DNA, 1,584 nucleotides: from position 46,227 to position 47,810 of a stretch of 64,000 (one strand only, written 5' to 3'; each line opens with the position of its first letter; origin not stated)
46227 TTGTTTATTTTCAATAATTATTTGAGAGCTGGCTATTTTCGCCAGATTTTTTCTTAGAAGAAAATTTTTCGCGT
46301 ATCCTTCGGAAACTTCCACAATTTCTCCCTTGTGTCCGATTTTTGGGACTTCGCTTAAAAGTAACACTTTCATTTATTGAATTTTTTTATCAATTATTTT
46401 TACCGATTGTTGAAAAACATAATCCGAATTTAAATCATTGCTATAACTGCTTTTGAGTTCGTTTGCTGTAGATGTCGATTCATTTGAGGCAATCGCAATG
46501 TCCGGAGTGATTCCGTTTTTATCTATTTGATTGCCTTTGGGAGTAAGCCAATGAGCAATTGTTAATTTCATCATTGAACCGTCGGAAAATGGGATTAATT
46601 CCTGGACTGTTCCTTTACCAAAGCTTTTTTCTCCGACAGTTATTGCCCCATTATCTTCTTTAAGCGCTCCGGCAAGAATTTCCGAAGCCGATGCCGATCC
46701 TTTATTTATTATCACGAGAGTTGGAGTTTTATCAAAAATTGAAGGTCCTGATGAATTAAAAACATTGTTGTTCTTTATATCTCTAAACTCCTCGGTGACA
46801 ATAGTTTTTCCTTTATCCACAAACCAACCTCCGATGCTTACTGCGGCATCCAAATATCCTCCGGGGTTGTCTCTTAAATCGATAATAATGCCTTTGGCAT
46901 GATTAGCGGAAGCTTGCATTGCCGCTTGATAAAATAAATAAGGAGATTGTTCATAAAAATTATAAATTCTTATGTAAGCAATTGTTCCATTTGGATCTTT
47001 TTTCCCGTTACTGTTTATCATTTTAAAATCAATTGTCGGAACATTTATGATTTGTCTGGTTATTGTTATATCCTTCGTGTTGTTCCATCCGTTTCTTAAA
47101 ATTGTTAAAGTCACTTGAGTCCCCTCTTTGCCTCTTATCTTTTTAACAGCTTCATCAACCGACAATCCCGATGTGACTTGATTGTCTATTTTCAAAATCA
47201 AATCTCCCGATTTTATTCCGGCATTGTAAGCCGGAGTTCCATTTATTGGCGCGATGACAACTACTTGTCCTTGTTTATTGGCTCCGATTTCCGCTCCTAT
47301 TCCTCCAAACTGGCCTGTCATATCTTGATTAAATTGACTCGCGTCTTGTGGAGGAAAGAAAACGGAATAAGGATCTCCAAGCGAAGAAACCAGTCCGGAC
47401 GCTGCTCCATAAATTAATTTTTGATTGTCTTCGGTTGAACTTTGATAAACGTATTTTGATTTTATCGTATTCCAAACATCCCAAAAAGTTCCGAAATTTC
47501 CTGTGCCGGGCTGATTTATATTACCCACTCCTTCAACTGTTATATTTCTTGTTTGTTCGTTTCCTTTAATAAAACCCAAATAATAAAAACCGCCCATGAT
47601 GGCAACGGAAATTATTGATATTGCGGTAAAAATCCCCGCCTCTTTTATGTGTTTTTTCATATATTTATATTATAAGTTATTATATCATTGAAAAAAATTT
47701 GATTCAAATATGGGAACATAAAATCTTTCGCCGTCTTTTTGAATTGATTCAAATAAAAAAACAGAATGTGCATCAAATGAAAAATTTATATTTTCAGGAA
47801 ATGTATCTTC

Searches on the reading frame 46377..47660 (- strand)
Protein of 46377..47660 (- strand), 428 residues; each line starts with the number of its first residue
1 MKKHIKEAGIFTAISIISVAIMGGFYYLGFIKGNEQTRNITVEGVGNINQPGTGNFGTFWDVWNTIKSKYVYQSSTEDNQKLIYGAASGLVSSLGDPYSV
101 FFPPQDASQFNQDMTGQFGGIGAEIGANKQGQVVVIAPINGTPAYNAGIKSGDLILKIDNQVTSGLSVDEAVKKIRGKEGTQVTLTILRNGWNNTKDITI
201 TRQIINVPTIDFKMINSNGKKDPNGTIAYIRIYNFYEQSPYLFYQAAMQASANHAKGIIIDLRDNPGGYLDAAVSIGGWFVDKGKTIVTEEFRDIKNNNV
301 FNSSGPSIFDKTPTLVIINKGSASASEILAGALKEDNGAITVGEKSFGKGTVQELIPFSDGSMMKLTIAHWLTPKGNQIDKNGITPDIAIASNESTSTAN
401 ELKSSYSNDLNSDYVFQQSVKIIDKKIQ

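Call 39: find_encoding_contigs(protein=window:46377-47660:-, flank=10000, max_places=1)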
Protein window:46377-47660:- (428 aa): 11 contigs read that carry it; 1 place shown.
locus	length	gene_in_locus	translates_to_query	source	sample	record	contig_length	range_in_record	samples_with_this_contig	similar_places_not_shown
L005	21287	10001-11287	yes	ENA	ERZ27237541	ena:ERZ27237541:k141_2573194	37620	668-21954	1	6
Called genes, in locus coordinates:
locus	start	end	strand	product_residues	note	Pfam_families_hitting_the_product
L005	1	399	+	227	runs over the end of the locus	PF00535:Glycos_transf_2, PF10111:Glyco_tranf_2_2 (weak), PF13641:Glyco_tranf_2_3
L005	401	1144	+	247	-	PF00535:Glycos_transf_2, PF10111:Glyco_tranf_2_2, PF13641:Glyco_tranf_2_3, PF13632:Glyco_trans_2_3, PF02709:Glyco_transf_7C (weak)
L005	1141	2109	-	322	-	PF01018:GTP1_OBG, PF01926:MMR_HSR1, PF02421:FeoB_N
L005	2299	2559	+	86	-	-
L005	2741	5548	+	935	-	-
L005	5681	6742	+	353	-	-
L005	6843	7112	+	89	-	PF11127:YgaP-like_TM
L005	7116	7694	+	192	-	PF02777:Sod_Fe_C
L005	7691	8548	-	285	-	PF00551:Formyl_trans_N, PF02911:Formyl_trans_C (weak)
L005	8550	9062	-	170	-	PF01327:Pep_deformylase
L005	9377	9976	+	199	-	PF02834:LigT_PEase, PF10469:AKAP7_NLS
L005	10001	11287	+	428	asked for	PF22694:CtpB_N-like (weak), PF00595:PDZ, PF13180:PDZ_2, PF17820:PDZ_6, PF03572:Peptidase_S41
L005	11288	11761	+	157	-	PF01281:Ribosomal_L9_N, PF03948:Ribosomal_L9_C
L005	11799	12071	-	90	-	PF01016:Ribosomal_L27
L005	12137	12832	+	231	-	PF13482:RNase_H_2, PF03104:DNA_pol_B_exo1 (faint), PF10108:DNA_pol_B_exo2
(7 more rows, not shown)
